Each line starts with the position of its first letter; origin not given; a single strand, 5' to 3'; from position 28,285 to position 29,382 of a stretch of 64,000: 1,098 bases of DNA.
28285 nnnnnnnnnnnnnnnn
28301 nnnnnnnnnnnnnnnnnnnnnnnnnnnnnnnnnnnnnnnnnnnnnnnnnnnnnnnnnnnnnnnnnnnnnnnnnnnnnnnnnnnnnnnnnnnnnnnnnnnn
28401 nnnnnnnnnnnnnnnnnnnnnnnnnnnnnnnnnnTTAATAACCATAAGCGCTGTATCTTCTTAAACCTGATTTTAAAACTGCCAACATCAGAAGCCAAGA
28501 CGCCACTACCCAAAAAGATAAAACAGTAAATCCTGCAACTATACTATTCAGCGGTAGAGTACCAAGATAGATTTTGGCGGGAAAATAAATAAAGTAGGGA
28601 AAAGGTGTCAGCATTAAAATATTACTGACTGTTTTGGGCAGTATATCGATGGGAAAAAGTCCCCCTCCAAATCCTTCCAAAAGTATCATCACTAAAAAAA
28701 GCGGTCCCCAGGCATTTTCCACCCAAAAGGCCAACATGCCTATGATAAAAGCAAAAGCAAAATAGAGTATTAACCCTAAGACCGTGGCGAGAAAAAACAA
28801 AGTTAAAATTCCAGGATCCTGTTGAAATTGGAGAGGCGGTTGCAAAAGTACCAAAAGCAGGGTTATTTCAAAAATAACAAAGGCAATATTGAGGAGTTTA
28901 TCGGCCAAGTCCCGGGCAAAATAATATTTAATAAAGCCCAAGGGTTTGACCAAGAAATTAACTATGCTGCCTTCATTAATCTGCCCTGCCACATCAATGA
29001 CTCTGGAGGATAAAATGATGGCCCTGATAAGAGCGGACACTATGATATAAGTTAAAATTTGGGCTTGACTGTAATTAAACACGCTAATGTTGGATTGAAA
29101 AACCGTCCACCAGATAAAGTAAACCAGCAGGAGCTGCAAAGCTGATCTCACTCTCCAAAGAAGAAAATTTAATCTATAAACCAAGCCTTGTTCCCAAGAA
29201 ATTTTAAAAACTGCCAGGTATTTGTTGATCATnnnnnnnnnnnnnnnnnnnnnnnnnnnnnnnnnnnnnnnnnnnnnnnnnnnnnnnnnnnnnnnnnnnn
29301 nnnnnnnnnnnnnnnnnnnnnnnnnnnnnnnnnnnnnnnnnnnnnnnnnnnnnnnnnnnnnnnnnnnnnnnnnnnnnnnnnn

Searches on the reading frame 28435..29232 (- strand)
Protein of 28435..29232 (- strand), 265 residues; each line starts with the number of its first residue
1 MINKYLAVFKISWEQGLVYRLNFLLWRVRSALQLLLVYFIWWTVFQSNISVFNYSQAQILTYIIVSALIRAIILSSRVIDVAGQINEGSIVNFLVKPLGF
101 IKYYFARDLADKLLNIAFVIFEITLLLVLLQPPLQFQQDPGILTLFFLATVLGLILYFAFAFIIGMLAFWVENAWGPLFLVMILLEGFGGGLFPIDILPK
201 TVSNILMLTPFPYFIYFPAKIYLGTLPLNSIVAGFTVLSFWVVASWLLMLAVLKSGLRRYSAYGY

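Call 7: search_protein_families(library=ncbifam, proteins=[window:28435-29232:-])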
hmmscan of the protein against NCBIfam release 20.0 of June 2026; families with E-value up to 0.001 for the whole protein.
window:28435-29232:- (265 aa): 0 families

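Call 43: search_protein_families(library=pfam, proteins=[window:28435-29232:-], max_evalue=0.001)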
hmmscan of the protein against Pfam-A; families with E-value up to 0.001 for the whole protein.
window:28435-29232:- (265 aa): 1 family
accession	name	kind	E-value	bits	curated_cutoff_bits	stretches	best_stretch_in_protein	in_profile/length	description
PF06182.17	ABC2_membrane_6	-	4.3e-18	66.4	22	1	35-264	5-229/229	ABC-2 family transporter protein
